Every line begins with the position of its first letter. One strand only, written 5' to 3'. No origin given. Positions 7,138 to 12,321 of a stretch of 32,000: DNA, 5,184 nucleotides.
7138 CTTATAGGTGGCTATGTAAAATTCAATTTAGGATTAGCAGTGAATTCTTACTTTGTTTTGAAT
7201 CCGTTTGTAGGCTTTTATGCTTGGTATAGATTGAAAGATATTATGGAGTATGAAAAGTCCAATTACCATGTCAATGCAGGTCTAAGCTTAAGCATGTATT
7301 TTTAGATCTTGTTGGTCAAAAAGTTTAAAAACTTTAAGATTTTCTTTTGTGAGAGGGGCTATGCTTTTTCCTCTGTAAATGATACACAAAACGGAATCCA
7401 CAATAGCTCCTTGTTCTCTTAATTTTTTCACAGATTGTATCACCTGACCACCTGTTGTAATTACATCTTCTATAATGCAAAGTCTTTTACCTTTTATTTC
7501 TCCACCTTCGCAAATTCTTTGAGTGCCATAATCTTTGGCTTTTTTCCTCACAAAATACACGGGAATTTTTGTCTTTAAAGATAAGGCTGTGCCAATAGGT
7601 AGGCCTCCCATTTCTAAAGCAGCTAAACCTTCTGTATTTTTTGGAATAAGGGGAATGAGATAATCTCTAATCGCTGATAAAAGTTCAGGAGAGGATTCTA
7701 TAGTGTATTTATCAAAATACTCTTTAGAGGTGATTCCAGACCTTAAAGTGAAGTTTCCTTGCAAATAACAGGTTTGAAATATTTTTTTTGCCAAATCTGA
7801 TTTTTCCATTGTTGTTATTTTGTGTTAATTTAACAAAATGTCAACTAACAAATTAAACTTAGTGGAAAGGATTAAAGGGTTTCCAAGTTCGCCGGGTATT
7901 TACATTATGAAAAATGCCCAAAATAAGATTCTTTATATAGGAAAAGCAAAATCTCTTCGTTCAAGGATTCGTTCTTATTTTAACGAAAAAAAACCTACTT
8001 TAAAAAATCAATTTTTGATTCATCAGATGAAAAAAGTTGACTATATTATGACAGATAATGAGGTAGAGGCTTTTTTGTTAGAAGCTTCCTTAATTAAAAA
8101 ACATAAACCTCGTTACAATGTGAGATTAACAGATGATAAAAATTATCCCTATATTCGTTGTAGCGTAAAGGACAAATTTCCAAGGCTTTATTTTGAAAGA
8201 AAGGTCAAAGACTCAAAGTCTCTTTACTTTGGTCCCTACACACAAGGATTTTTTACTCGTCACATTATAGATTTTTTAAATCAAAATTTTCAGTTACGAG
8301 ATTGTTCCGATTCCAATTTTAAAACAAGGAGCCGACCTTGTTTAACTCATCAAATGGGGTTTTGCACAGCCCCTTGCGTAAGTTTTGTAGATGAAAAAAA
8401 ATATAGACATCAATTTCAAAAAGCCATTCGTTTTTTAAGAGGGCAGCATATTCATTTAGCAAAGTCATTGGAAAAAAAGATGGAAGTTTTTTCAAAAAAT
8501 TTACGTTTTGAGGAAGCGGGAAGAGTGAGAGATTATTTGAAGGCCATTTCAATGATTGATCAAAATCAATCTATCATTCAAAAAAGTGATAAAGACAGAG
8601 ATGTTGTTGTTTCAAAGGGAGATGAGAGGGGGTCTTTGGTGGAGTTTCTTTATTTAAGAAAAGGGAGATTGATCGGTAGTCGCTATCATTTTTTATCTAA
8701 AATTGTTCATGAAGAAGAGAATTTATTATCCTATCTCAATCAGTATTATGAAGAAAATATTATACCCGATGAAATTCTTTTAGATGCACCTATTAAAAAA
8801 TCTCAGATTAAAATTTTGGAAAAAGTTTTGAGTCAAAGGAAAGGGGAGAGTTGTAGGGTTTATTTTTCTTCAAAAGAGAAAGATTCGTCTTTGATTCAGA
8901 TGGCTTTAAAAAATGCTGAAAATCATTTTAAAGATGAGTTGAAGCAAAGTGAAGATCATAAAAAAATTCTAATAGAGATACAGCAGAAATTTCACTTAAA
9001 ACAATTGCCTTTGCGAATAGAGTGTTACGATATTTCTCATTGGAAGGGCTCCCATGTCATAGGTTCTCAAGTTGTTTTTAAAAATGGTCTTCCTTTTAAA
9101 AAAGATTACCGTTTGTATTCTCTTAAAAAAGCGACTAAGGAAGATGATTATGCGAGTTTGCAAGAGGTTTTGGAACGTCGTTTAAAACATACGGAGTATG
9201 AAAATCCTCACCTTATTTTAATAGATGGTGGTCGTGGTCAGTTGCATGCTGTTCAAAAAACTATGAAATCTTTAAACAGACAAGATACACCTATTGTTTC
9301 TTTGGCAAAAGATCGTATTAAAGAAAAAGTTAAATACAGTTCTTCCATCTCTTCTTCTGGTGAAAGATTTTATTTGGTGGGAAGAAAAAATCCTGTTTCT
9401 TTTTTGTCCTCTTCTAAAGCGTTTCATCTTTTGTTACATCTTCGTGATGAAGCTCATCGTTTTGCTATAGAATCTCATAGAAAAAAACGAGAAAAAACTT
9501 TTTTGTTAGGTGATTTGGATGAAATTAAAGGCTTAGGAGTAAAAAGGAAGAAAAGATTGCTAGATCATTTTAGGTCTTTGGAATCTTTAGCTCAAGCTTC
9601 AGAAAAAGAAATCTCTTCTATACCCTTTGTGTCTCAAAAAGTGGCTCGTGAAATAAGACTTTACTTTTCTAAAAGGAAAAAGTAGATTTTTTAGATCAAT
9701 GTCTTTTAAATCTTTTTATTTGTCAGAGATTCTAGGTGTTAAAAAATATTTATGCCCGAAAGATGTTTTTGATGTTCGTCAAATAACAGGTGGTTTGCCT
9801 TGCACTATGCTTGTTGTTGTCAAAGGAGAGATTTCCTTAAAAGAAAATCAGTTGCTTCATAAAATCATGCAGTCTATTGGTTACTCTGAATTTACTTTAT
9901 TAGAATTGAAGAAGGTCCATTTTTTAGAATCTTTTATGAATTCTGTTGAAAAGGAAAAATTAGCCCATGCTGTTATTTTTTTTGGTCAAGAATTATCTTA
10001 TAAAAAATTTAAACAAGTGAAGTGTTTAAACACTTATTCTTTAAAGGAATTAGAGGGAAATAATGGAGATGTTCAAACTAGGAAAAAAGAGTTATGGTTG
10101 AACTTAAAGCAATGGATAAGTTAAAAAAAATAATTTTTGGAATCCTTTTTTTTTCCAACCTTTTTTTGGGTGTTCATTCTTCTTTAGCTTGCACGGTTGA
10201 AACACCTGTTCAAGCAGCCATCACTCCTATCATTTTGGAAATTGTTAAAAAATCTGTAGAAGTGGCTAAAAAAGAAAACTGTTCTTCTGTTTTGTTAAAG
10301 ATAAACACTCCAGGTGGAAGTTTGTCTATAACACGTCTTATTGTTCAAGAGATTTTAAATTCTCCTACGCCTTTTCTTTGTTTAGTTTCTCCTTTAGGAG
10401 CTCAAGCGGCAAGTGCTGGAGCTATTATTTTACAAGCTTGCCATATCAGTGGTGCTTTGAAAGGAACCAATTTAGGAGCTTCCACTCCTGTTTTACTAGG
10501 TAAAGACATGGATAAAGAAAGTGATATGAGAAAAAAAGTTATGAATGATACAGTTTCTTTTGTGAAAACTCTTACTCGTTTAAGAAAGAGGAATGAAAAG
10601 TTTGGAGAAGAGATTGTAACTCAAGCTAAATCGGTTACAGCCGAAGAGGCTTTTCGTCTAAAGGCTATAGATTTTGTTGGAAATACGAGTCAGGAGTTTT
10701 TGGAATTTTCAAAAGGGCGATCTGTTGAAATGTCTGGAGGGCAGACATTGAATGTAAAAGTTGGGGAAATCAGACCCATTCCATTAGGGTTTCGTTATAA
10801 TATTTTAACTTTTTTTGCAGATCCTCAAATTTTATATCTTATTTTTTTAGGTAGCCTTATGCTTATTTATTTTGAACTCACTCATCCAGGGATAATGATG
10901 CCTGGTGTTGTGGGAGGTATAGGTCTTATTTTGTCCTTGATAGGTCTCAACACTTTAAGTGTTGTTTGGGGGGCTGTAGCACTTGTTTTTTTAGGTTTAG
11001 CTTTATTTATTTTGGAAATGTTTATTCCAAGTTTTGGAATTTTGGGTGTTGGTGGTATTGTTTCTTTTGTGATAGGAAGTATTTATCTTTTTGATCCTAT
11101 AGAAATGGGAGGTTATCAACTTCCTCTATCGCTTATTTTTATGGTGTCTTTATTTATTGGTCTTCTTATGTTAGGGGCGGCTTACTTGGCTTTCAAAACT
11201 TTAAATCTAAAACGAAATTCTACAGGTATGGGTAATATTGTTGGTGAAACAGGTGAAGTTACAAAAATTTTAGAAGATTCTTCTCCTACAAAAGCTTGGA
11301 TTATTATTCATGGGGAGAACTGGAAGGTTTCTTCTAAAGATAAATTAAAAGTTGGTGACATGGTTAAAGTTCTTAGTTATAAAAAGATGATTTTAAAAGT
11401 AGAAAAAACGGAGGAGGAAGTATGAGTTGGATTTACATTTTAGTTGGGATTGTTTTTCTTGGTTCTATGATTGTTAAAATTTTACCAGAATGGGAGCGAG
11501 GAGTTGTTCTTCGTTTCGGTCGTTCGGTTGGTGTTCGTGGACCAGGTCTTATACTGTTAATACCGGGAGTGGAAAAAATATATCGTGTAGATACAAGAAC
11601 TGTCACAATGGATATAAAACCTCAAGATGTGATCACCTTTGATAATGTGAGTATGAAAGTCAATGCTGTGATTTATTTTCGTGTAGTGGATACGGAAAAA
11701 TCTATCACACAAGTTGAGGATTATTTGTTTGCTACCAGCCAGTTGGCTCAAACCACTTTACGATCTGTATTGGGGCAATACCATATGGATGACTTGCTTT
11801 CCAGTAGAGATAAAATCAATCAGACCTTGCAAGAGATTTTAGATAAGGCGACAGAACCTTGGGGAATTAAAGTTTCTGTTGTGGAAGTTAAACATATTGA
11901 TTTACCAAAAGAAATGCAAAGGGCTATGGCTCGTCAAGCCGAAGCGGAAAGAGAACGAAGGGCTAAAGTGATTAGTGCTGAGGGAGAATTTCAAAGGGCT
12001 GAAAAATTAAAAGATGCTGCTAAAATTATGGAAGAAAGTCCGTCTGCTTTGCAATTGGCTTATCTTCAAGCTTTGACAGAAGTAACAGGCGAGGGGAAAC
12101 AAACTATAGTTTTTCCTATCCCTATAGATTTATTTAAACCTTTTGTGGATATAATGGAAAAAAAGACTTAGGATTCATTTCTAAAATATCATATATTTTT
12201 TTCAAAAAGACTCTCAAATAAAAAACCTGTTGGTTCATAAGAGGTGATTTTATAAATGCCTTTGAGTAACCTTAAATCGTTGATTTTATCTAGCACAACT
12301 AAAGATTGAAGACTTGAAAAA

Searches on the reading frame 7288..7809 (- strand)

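Call 13: search_protein_families(library=pfam, proteins=[window:7288-7809:-], max_evalue=0.001)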
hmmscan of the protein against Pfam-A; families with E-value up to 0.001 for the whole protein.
window:7288-7809:- (173 aa): 1 family
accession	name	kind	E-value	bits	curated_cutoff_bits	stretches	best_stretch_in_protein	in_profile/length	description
PF00156.33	Pribosyltran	-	3.7e-07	30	26.3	1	46-161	14-141/158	Phosphoribosyl transferase domain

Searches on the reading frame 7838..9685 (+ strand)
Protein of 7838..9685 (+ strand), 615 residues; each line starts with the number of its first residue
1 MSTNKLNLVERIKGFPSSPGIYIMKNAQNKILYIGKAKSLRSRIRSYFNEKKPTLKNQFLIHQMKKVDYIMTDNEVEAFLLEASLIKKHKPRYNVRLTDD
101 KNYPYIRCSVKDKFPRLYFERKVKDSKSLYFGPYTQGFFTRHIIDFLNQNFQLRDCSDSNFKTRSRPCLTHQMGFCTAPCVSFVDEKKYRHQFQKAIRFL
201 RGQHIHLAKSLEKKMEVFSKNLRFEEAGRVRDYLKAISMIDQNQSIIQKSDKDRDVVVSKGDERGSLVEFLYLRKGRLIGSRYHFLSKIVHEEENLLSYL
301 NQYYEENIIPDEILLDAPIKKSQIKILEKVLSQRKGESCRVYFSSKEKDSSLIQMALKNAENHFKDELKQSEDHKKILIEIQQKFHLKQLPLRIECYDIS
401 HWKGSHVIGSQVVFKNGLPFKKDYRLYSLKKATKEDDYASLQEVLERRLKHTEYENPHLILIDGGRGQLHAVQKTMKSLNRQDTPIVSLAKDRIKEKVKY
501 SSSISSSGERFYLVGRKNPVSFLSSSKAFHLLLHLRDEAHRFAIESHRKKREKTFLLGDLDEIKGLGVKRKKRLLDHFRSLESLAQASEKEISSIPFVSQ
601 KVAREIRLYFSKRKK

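Call 13: search_protein_families(library=pfam, proteins=[window:7838-9685:+], max_evalue=0.001)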
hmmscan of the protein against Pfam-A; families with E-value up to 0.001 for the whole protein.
window:7838-9685:+ (615 aa): 6 families
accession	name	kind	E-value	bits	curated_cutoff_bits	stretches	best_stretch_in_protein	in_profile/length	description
PF08459.17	UvrC_RNaseH_dom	-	4.5e-50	170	22.3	1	382-544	1-159/159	UvrC RNAse H endonuclease domain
PF22920.2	UvrC_RNaseH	-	7.1e-20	71.5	24.3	1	253-365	1-114/116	UvrC Ribonuclease H-like domain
PF01541.30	GIY-YIG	-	3.3e-11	43.8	22.6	1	19-94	2-78/78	GIY-YIG catalytic domain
PF14520.12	HHH_5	-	4.6e-10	40.3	27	1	559-608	3-53/57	Helix-hairpin-helix domain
PF12826.13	HHH_2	-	6.6e-08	33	27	1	563-614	8-59/64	Helix-hairpin-helix motif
PF02151.25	UVR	-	1.1e-06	28.7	21.5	1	209-237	5-33/36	UvrB/uvrC motif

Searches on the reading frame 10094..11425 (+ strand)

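Call 13: search_protein_families(library=pfam, proteins=[window:10094-11425:+], max_evalue=0.001)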
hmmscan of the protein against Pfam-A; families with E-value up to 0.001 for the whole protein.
window:10094-11425:+ (443 aa): 3 families
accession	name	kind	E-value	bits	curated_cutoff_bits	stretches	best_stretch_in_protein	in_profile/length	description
PF24961.1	NfeD_membrane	-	4.5e-20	72.3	26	1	246-362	2-116/119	NfeD integral membrane domain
PF25145.1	NfeD1b_N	-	8.9e-09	35.6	40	1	38-133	6-98/189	NfeD1b, N-terminal domain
PF01957.25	NfeD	-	2.2e-08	34.6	29.1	1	382-438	4-57/57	NfeD-like C-terminal, partner-binding domain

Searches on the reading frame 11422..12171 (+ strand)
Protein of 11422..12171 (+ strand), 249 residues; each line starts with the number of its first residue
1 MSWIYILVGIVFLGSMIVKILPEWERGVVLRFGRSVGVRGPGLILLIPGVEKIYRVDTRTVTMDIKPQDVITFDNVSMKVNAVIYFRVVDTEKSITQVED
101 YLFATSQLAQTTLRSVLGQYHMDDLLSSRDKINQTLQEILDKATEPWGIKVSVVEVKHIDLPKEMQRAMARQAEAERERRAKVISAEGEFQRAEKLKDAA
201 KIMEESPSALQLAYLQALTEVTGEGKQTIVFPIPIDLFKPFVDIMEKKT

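Call 13: search_protein_families(library=pfam, proteins=[window:11422-12171:+], max_evalue=0.001)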
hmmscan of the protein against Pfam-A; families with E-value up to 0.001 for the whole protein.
window:11422-12171:+ (249 aa): 2 families
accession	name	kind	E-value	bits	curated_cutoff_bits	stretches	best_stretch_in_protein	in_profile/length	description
PF01145.31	Band_7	-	5.3e-43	147.5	23.6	1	20-189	2-175/176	SPFH domain / Band 7 family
PF13421.11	Band_7_1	-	2.8e-05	24.3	24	1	72-174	103-208/211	SPFH domain-Band 7 family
